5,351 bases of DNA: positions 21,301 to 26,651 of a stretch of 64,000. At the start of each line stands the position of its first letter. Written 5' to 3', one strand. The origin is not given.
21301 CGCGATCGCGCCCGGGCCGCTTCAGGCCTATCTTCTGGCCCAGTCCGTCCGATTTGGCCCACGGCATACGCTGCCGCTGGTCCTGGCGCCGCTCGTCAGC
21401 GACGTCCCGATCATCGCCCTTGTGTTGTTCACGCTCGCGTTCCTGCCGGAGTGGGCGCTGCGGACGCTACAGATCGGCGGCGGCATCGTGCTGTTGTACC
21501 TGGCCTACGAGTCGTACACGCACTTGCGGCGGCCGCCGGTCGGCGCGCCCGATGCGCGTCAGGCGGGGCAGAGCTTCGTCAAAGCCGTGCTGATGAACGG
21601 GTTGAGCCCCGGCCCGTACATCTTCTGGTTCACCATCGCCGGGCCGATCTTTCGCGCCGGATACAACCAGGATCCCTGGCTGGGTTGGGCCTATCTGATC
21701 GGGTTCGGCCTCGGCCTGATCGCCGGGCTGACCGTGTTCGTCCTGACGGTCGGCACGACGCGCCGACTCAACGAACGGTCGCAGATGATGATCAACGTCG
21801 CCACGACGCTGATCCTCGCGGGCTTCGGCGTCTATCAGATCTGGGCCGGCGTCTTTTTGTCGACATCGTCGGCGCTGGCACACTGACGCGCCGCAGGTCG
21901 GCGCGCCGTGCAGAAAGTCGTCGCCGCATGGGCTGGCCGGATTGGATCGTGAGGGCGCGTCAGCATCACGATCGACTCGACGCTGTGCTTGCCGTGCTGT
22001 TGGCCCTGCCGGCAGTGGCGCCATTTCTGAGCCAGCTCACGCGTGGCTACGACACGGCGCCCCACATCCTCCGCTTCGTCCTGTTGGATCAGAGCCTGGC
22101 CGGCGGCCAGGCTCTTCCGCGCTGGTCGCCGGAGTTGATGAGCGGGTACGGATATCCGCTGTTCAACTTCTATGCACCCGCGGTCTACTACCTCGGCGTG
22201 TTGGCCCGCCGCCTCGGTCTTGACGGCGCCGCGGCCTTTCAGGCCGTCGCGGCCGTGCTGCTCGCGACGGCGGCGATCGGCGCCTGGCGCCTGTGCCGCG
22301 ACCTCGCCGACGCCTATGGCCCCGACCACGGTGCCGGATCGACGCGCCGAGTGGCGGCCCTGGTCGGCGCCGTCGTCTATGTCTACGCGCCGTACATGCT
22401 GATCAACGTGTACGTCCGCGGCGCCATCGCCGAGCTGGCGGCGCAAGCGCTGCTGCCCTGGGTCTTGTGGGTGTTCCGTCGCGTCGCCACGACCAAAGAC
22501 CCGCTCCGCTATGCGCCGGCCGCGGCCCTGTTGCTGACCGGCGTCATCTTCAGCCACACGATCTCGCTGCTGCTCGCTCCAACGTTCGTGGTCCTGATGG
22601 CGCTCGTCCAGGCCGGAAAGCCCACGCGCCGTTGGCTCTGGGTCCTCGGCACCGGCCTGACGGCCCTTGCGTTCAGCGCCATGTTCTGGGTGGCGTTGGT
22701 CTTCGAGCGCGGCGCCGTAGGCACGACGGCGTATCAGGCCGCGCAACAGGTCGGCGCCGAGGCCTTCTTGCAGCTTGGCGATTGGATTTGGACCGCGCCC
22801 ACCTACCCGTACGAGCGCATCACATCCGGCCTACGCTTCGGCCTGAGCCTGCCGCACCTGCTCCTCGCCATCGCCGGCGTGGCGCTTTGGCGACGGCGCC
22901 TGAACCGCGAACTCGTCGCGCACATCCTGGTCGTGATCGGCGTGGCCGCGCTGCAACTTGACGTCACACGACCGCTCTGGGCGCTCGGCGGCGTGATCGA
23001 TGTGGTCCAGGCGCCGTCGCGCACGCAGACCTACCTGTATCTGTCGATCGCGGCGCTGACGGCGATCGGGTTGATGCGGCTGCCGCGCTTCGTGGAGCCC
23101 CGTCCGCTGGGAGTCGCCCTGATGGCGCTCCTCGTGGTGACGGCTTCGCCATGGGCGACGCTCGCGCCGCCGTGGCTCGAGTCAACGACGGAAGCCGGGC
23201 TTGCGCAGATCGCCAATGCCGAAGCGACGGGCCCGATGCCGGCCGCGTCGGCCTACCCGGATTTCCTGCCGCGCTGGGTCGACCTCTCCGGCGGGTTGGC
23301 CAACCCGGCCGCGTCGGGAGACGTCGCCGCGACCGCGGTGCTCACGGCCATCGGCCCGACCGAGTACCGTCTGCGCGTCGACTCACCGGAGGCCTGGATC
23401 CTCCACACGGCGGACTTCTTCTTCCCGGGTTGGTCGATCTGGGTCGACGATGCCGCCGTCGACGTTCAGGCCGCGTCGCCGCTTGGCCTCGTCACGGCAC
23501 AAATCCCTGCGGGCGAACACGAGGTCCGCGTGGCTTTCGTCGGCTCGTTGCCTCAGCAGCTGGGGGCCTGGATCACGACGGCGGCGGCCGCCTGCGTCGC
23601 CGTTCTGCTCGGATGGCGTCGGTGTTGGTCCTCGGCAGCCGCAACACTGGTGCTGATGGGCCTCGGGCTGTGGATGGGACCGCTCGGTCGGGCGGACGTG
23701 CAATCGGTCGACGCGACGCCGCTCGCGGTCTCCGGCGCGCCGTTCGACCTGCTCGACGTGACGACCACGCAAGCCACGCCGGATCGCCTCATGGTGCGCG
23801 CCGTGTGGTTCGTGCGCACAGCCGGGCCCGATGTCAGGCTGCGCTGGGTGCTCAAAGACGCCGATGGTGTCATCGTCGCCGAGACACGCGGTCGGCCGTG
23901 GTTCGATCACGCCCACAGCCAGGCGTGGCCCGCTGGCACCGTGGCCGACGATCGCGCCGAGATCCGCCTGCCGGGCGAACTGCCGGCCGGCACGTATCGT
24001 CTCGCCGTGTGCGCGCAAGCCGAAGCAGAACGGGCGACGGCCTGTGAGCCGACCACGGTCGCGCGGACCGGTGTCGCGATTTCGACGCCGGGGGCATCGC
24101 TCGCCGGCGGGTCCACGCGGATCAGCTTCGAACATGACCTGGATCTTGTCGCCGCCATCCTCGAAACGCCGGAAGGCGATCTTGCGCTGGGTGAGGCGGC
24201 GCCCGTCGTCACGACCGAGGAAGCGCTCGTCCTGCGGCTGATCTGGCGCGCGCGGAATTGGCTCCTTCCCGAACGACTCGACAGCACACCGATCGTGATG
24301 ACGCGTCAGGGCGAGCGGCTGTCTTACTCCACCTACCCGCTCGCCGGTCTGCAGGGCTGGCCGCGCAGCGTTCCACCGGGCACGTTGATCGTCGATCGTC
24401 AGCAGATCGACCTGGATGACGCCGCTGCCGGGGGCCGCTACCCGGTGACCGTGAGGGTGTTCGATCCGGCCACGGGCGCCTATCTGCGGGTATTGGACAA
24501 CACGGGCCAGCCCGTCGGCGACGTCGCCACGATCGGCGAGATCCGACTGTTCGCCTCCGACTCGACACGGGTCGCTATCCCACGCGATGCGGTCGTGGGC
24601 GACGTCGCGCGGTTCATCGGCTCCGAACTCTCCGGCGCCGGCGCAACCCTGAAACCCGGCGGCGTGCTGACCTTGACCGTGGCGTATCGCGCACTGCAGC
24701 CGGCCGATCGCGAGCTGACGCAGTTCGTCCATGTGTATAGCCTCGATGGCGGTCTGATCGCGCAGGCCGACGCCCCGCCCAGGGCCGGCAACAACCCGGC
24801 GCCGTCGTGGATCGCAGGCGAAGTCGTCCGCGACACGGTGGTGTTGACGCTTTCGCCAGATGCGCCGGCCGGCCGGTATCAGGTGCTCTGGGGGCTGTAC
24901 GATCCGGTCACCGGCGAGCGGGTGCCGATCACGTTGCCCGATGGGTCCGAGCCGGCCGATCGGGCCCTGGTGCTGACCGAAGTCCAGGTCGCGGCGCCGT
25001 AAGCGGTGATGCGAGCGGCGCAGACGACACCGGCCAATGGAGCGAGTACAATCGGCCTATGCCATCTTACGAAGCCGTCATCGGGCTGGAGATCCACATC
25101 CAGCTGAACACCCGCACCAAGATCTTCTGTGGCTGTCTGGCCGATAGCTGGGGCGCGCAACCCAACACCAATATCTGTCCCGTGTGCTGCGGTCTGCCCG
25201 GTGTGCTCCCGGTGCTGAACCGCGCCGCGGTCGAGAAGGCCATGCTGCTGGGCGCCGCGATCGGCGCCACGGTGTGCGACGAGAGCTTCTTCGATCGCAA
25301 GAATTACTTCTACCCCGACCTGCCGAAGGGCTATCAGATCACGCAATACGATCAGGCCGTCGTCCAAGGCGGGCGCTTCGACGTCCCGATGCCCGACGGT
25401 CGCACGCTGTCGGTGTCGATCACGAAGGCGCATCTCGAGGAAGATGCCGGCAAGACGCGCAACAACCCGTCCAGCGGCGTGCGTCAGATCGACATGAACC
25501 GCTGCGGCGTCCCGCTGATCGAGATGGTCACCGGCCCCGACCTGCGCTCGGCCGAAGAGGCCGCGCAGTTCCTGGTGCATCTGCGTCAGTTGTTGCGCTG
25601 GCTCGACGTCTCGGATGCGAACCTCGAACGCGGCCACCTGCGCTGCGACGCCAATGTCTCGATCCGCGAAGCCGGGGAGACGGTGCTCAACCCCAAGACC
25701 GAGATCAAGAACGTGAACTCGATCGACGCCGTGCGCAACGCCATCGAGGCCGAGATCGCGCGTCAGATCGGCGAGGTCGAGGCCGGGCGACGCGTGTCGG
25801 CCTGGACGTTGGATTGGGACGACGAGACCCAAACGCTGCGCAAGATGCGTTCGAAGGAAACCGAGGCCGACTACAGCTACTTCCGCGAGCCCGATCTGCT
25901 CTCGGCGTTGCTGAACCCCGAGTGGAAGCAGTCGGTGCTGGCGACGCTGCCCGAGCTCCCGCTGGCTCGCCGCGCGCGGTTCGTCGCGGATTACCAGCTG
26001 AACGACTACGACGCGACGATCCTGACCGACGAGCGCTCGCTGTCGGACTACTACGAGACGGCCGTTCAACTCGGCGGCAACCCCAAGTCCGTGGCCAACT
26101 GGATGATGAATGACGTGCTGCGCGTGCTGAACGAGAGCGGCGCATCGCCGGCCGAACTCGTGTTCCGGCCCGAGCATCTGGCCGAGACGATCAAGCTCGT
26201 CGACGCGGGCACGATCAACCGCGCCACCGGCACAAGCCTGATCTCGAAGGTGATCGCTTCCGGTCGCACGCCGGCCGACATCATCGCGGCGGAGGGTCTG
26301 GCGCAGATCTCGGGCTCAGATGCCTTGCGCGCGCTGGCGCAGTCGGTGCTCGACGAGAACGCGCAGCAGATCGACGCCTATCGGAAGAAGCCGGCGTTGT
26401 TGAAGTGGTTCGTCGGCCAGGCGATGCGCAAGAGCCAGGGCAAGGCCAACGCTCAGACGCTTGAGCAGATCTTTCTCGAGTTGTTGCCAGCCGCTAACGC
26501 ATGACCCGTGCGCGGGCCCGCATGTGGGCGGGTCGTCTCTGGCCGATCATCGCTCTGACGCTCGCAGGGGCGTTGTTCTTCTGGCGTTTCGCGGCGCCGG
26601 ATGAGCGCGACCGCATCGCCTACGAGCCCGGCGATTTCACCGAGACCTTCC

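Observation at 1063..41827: Eight GT-C-like polytopic membrane genes of several families lie within about 41 kb, threaded through housekeeping translation genes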

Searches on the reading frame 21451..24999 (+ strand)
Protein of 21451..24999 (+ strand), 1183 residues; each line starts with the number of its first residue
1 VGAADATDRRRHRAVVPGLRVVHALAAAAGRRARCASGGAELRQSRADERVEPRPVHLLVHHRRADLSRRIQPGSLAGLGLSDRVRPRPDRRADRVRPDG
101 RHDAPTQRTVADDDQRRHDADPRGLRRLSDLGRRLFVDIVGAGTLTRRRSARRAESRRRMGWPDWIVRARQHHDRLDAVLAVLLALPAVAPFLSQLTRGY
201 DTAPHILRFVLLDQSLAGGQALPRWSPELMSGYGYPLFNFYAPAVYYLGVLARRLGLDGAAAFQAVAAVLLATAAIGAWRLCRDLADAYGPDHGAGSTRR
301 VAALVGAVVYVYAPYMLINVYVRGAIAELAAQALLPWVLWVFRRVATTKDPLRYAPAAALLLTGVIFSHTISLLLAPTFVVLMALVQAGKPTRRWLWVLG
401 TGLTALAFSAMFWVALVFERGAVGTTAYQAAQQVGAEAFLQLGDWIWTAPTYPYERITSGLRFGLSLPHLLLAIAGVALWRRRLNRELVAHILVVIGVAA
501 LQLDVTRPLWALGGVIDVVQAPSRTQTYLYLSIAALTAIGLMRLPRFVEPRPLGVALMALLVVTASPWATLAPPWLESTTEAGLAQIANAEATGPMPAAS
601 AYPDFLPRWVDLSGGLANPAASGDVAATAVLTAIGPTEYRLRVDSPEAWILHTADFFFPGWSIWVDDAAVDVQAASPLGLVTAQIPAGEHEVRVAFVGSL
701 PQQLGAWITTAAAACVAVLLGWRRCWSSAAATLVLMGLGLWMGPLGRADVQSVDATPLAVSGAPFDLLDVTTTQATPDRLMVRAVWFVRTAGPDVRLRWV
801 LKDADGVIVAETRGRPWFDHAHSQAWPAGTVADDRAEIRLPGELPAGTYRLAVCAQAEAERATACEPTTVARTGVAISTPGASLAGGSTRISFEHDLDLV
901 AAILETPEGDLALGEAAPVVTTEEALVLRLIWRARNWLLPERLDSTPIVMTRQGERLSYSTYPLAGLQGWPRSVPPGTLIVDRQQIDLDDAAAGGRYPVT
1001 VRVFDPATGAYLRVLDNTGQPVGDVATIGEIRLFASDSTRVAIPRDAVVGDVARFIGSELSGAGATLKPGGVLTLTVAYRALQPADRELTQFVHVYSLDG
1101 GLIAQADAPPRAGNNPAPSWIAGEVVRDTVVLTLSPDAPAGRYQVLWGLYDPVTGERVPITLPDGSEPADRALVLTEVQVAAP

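Call 4: search_protein_families(library=pfam, proteins=[window:21451-24999:+], max_evalue=0.01)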
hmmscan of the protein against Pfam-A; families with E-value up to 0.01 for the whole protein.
window:21451-24999:+ (1183 aa): 1 family
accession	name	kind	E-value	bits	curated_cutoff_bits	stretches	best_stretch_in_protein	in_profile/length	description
PF10131.15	PTPS_related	-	2.7e-09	36.5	26.4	1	238-519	1-259/621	6-pyruvoyl-tetrahydropterin synthase related domain; membrane protein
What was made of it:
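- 21928..25002 (+): GTC5: PTPS_related GT-C between gatA/LysE and gatB, with C-terminal Ig-like repeats. PF10131, 36.5 bits (call 4).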

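Call 12: find_homologous_proteins(query=window:21928-24999:+, max_evalue=0.00001)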
Query window:21928-24999:+ (1024 aa): 37 proteins with E <= 0.00001 among 8000 candidates.
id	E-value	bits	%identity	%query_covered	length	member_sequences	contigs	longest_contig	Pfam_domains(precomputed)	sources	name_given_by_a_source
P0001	0.0e+0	2260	100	100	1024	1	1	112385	PF10131.16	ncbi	-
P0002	0.0e+0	1796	79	100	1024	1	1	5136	-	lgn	-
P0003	0.0e+0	1281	59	97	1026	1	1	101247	-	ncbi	-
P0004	0.0e+0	1258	59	99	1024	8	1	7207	-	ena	-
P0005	0.0e+0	1246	58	97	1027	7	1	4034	-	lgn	-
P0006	0.0e+0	1194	56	99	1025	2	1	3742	-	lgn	-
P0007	0.0e+0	1145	53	99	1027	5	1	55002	PF10131.16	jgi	-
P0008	2.6e-112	395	33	96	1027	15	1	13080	PF10131.16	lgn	-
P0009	3.0e-111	391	31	96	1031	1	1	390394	PF10131.16,PF09586.17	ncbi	ncbi:MAG: 6-pyruvoyl-tetrahydropterin synthase-related protein [Caldilineales bacterium]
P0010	2.0e-105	372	31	97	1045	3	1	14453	PF10131.16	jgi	jgi:hypothetical protein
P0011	2.0e-105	372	29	98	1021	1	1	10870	PF10131.16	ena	-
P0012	2.2e-103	365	31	96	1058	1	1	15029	-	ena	-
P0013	5.5e-102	360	30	97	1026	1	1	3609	PF10131.16,PF20176.4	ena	-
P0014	1.4e-101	359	32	96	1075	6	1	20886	-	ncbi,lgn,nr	ncbi:MAG: hypothetical protein IAE81_18240 [Caldilineaceae bacterium]|nr:hypothetical protein [Caldi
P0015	3.7e-98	348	31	95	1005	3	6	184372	PF10131.16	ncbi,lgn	-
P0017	7.0e-95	337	30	97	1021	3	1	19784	PF10131.16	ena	-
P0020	1.1e-88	316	32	96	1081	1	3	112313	PF10131.16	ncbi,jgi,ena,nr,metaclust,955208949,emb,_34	ncbi:MAG TPA: hypothetical protein DCL15_21665 [Chloroflexi bacterium]|nr:hypothetical protein [Chlo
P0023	3.4e-87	311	31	98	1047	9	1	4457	PF10131.16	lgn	-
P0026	6.5e-60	221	30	68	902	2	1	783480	-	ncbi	-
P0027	3.2e-56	209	35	33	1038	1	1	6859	PF10131.16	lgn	-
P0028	4.8e-36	142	28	50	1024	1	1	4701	PF10131.16,PF09586.17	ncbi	-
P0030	1.3e-25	108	31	24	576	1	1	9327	PF10131.16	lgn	-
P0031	4.1e-24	103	25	51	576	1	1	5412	PF10131.16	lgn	-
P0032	1.1e-20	91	42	14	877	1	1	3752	PF10131.16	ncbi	-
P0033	7.6e-17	79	22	52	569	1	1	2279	PF10131.16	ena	-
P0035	7.6e-14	69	24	50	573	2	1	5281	PF10131.16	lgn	-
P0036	7.8e-13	65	33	20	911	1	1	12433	PF10131.16,PF09586.17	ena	-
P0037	1.8e-9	54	30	21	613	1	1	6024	PF10131.16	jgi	jgi:hypothetical protein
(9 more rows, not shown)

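Call 13: find_encoding_contigs(protein=P0001, flank=10000, max_places=3)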
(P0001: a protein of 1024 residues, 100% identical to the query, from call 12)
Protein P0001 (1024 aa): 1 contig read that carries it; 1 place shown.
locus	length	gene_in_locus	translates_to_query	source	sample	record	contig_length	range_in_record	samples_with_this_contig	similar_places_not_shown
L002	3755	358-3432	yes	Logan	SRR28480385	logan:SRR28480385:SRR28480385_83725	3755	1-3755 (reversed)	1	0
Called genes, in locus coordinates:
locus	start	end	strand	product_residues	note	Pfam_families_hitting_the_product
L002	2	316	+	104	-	?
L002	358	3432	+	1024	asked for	PF10131:PTPS_related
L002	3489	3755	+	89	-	?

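Call 14: find_encoding_contigs(protein=P0003, flank=10000, max_places=3)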
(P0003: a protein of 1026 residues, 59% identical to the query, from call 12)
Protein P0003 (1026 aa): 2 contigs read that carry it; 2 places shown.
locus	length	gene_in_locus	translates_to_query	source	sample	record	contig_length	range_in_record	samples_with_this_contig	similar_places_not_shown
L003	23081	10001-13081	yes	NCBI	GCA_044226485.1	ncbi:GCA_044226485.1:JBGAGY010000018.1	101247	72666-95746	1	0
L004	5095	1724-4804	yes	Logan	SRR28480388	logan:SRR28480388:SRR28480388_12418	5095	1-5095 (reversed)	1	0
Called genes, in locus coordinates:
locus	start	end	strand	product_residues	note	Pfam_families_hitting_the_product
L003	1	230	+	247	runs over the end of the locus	PF08032:SpoU_sub_bind, PF00588:SpoU_methylase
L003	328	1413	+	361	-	-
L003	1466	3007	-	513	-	PF01039:Carboxyl_trans, PF03255:ACCA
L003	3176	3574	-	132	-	-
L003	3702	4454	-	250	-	PF13641:Glyco_tranf_2_3, PF00535:Glycos_transf_2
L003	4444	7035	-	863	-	-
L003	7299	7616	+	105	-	PF02686:GatC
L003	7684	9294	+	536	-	PF01425:Amidase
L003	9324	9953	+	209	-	PF01810:LysE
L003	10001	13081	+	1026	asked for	-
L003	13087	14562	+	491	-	PF02934:GatB_N, PF02637:GatB_Yqey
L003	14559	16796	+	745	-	PF09586:YfhO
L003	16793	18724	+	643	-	PF13231:PMT_2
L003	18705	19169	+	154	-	PF00583:Acetyltransf_1, PF13673:Acetyltransf_10 (weak), PF13508:Acetyltransf_7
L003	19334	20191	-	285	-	PF13529:Peptidase_C39_2 (weak)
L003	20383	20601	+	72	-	-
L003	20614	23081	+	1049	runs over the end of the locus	PF03704:BTAD, PF13176:TPR_7 (faint), PF13424:TPR_12 (faint), PF13191:AAA_16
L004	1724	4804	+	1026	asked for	-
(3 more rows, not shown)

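Call 15: find_encoding_contigs(protein=P0007, flank=10000, max_places=3)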
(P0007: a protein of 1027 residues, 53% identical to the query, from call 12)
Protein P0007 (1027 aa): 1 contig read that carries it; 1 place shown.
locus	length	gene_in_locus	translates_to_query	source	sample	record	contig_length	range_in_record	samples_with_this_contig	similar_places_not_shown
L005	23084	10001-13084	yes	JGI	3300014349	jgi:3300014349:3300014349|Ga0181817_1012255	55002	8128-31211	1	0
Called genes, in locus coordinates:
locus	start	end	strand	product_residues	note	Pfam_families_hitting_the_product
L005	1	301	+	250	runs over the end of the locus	PF08032:SpoU_sub_bind, PF00588:SpoU_methylase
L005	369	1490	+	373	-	-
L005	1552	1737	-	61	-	-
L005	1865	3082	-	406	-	-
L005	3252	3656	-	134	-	-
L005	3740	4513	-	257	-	PF00535:Glycos_transf_2, PF13641:Glyco_tranf_2_3 (weak), PF12804:NTP_transf_3 (weak)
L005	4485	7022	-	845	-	-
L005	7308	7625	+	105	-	PF02686:GatC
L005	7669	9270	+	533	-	PF01425:Amidase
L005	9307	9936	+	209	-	PF01810:LysE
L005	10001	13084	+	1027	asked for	PF10131:PTPS_related (weak)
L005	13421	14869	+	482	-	PF02934:GatB_N, PF02637:GatB_Yqey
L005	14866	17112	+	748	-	PF09586:YfhO (faint)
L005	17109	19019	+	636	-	PF13231:PMT_2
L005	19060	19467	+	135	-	PF00583:Acetyltransf_1 (weak), PF13508:Acetyltransf_7, PF13673:Acetyltransf_10 (weak)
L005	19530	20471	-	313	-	PF13529:Peptidase_C39_2 (weak)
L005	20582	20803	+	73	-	-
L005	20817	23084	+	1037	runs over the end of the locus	PF03704:BTAD, PF07719:TPR_2 (faint), PF13424:TPR_12 (faint), PF13191:AAA_16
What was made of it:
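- On Gtr-type three-component glycosylation system (GtrA flippase + GtrB GT2 + GT-C): The GT2 overlaps GTC4, and this is conserved (calls 14, 15).
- It overlaps GTC4, and this overlap is conserved in L003 and L005 (calls 14, 15).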

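Call 17: find_encoding_contigs(protein=P0009, flank=10000, max_places=2)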
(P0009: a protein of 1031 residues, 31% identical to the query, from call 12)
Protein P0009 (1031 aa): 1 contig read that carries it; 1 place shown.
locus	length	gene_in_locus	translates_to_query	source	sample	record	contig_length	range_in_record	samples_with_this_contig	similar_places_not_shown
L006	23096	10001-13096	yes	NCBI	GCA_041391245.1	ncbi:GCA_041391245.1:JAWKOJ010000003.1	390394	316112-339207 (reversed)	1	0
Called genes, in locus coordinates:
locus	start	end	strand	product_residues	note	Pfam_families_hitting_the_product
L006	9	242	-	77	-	-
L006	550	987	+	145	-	PF01026:TatD_DNase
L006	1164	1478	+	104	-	PF01026:TatD_DNase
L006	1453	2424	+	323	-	PF00348:polyprenyl_synt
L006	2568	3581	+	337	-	PF13641:Glyco_tranf_2_3, PF00535:Glycos_transf_2, PF13632:Glyco_trans_2_3, PF13506:Glyco_transf_21 (weak)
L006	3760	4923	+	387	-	PF13439:Glyco_transf_4, PF13579:Glyco_trans_4_4, PF00534:Glycos_transf_1, PF13692:Glyco_trans_1_4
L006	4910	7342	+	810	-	-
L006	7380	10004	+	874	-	-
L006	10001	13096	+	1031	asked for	PF09586:YfhO (faint), PF10131:PTPS_related (weak)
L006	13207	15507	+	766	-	PF09586:YfhO (weak)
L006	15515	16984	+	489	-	PF04932:Wzy_C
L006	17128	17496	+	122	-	PF01740:STAS, PF13466:STAS_2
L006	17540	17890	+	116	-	PF01740:STAS, PF13466:STAS_2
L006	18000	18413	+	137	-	PF13581:HATPase_c_2, PF02518:HATPase_c (weak)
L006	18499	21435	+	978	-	PF01590:GAF, PF13185:GAF_2, PF13492:GAF_3, PF01590:GAF, PF13185:GAF_2, PF01590:GAF, PF13492:GAF_3, PF07228:SpoIIE, +2 more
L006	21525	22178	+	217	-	PF01478:Peptidase_A24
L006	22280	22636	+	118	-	PF02643:DUF192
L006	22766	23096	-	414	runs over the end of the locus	PF12679:ABC2_membrane_2, PF12698:ABC2_membrane_3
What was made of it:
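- On Classical polysaccharide biosynthesis island: A distant relative (L006) does combine homologues with polyprenyl synthase, GT2, GT4 and Wzy_C (call 17).
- Distant Chloroflexota place homologues beside polyprenyl synthase, GT2, GT4 and Wzy_C, which is a polysaccharide context (call 17). Distant homologues sit with Wzy_C, GT4 and polyprenyl synthase genes (call 17).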

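Call 18: find_encoding_contigs(protein=P0026, flank=10000, max_places=2)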
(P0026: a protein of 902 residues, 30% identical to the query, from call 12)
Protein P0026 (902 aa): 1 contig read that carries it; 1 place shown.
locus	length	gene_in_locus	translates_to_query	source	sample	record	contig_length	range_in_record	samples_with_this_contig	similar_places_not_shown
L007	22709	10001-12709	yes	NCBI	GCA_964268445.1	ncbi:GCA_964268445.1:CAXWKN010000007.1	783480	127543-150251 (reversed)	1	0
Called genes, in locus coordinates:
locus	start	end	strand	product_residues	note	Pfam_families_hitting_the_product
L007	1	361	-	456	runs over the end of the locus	PF00772:DnaB, PF03796:DnaB_C, PF13481:AAA_25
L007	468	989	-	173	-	PF02577:BFN_dom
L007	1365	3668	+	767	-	PF10131:PTPS_related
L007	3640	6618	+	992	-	-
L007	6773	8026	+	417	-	PF03781:FGE-sulfatase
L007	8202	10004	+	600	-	PF13231:PMT_2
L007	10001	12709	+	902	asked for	-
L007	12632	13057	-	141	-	PF00152:tRNA-synt_2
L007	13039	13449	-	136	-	PF00152:tRNA-synt_2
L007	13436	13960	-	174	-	PF01336:tRNA_anti-codon, PF00152:tRNA-synt_2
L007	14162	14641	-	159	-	PF01272:GreA_GreB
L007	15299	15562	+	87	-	PF13489:Methyltransf_23 (weak), PF08241:Methyltransf_11 (weak), PF08242:Methyltransf_12, PF13649:Methyltransf_25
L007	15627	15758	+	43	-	-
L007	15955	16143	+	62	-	-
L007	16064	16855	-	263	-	-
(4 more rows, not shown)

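Call 25: search_protein_families(library=ncbifam, proteins=[window:21928-24999:+], max_evalue=0.1)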
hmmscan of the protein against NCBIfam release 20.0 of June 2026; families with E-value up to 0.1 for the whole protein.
window:21928-24999:+ (1024 aa): 0 families

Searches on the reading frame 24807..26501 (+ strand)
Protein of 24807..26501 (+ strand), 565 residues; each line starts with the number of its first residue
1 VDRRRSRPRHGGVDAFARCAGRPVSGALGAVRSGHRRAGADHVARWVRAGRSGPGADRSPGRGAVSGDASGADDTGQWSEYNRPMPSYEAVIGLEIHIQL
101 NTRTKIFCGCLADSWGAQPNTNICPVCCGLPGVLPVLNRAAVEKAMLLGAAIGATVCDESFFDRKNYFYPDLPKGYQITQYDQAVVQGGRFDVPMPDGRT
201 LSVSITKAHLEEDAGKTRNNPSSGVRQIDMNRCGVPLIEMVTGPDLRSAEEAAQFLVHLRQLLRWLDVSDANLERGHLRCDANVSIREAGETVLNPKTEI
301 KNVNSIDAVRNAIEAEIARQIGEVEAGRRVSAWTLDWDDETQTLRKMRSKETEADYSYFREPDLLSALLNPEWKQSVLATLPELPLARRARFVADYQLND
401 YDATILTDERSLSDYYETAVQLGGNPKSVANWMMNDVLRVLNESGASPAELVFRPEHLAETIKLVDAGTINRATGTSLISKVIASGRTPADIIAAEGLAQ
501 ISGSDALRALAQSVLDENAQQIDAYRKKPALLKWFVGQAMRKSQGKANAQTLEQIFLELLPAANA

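Call 4: search_protein_families(library=pfam, proteins=[window:24807-26501:+], max_evalue=0.01)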
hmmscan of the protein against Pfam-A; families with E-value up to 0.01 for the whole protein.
window:24807-26501:+ (565 aa): 2 families
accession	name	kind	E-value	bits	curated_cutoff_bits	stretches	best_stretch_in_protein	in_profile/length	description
PF02934.20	GatB_N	-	1.3e-103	346.5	23.4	1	91-373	2-275/277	GatB/GatE catalytic domain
PF02637.23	GatB_Yqey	-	9.9e-40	136.2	27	1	414-560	1-148/148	GatB domain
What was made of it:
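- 25059..26504 (+): gatB, with its own TACAAT-N6-ATG leaderless-type start in this genome. Pfam GatB_N and GatB_Yqey (call 4).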
